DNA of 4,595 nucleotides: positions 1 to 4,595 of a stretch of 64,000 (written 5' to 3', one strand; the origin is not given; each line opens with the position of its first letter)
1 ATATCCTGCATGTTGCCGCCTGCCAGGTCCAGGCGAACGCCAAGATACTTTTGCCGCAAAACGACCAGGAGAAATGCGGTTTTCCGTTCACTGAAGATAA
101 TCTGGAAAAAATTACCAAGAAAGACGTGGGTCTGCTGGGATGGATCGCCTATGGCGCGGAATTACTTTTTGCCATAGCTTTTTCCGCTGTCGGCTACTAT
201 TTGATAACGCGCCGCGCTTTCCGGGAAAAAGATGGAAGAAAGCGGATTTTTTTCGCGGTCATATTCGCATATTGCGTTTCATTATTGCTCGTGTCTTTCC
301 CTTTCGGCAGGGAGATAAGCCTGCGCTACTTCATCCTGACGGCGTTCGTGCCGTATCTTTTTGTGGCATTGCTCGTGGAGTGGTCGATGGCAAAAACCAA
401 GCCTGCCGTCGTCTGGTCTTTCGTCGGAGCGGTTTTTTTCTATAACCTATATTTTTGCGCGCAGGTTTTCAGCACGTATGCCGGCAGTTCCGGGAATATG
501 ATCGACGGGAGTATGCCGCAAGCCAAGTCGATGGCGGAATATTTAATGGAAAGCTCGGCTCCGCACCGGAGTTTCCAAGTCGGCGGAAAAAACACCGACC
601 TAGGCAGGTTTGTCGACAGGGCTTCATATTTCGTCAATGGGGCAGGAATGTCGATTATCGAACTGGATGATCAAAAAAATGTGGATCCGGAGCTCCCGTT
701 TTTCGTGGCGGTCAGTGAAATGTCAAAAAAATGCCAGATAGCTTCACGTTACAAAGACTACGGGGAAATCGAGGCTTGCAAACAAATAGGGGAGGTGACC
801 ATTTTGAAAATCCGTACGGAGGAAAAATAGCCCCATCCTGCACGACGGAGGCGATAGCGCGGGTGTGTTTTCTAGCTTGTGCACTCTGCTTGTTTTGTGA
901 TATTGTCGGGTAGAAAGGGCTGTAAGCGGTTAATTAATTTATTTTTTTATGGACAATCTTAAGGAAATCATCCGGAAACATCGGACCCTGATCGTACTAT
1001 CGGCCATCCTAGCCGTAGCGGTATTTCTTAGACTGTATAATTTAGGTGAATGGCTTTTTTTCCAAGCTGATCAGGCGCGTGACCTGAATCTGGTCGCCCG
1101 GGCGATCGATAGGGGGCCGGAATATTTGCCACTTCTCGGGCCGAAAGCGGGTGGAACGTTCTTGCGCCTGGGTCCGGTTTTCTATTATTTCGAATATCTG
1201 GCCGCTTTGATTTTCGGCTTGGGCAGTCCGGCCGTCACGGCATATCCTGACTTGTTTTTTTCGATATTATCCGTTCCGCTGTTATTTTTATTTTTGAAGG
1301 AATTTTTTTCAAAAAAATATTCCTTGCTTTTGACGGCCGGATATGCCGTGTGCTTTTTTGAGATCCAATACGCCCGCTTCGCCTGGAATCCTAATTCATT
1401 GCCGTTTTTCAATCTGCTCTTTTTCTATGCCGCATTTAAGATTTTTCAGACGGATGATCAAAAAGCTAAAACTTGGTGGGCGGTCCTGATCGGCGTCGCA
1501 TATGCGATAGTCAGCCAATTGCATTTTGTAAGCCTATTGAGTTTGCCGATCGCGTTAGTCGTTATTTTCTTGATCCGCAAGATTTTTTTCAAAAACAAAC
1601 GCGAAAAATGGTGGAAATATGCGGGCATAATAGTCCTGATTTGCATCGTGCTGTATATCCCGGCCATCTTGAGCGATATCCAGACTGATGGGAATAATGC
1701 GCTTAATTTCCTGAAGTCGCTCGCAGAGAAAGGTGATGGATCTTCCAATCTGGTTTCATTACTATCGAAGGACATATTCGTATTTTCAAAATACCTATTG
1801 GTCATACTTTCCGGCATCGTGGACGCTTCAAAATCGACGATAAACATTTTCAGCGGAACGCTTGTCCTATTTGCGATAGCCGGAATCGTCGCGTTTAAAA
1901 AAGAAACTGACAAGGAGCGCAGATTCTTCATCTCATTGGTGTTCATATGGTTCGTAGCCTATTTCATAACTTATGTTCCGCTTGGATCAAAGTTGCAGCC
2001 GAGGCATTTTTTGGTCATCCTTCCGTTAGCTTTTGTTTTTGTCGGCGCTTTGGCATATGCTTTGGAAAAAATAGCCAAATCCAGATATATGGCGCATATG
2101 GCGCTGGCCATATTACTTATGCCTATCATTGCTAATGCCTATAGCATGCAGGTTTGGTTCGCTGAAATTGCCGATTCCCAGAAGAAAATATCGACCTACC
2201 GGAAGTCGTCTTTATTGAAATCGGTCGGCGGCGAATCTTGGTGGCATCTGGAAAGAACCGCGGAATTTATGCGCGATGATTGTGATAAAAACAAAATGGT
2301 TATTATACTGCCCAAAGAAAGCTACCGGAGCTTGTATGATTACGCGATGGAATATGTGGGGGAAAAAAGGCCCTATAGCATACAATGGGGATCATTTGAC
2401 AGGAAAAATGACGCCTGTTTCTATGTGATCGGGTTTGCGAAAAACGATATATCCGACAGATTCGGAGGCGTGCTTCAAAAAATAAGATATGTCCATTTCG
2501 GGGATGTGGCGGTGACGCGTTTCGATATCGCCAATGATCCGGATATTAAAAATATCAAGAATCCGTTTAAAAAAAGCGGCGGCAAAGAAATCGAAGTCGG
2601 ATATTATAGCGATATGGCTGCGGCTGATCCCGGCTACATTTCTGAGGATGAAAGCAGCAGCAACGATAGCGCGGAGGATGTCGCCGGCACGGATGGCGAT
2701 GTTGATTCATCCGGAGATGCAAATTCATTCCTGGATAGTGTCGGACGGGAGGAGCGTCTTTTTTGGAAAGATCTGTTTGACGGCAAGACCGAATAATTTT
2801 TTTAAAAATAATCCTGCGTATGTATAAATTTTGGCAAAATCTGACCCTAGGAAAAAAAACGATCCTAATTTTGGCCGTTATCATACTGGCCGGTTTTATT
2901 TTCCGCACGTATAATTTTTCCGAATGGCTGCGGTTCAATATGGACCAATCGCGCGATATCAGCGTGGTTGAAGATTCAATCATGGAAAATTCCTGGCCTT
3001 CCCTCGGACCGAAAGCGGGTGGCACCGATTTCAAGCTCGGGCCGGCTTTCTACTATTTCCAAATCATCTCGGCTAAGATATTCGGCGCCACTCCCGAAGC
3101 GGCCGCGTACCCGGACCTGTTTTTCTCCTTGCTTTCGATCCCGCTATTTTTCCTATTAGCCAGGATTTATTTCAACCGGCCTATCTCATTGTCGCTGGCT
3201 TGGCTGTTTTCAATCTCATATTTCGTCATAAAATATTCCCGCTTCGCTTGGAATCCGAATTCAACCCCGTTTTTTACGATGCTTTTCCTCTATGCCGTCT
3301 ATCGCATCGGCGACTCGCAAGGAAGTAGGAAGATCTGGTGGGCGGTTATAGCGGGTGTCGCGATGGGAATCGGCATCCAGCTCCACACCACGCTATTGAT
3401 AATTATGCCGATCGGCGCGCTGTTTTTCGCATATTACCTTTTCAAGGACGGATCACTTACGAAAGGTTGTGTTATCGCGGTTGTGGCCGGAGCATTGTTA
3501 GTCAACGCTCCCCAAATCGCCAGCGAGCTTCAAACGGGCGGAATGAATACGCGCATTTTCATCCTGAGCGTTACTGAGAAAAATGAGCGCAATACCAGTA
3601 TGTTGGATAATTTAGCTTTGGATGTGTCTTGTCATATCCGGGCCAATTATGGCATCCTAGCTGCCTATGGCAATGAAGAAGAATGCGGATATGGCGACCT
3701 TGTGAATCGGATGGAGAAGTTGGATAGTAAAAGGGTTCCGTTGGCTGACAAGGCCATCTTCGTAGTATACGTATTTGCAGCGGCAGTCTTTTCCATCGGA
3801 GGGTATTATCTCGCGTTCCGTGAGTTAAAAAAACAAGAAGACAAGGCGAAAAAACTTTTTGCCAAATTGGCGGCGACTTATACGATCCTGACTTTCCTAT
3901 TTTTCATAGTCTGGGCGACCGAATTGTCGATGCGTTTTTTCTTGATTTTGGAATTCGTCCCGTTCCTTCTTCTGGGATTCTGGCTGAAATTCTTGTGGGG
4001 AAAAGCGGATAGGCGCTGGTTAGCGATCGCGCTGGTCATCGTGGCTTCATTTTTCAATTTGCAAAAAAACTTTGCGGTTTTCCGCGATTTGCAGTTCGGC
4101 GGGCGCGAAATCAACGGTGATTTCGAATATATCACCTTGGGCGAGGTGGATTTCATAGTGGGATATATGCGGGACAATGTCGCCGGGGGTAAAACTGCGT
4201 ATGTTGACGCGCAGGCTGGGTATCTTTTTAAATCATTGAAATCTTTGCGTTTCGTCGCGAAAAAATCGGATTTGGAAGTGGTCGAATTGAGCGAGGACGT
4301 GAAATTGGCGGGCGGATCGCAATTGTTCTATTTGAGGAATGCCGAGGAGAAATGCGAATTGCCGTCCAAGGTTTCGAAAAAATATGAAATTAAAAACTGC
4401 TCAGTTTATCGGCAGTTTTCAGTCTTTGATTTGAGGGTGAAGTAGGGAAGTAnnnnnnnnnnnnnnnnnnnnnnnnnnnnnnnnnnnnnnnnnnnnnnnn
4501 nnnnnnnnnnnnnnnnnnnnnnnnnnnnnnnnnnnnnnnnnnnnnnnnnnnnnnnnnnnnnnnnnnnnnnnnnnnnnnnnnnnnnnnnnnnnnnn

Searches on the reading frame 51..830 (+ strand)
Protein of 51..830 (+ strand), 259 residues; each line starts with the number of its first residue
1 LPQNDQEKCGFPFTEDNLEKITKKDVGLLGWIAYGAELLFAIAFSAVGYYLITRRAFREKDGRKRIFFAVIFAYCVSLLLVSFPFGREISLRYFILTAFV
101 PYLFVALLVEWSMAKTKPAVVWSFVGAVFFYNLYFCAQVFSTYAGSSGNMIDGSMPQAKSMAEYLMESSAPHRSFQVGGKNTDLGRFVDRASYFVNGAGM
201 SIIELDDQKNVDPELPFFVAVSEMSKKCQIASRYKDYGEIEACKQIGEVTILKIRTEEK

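Call 68: search_protein_families(library=pfam, proteins=[window:51-830:+], max_evalue=0.001)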
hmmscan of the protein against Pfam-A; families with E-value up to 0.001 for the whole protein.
window:51-830:+ (259 aa): 1 family
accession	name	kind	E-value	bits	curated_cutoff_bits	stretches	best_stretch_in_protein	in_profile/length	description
PF14897.12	EpsG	-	0.00082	19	30.1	0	36-143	212-316/326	EpsG family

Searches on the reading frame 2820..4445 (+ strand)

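Call 68: search_protein_families(library=pfam, proteins=[window:2820-4445:+], max_evalue=0.001)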
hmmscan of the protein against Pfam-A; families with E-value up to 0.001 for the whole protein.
window:2820-4445:+ (541 aa): 1 family
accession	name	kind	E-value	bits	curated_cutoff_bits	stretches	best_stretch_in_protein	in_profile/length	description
PF13231.12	PMT_2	-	8.2e-11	42.8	26.1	1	74-233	3-158/160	Dolichyl-phosphate-mannose-protein mannosyltransferase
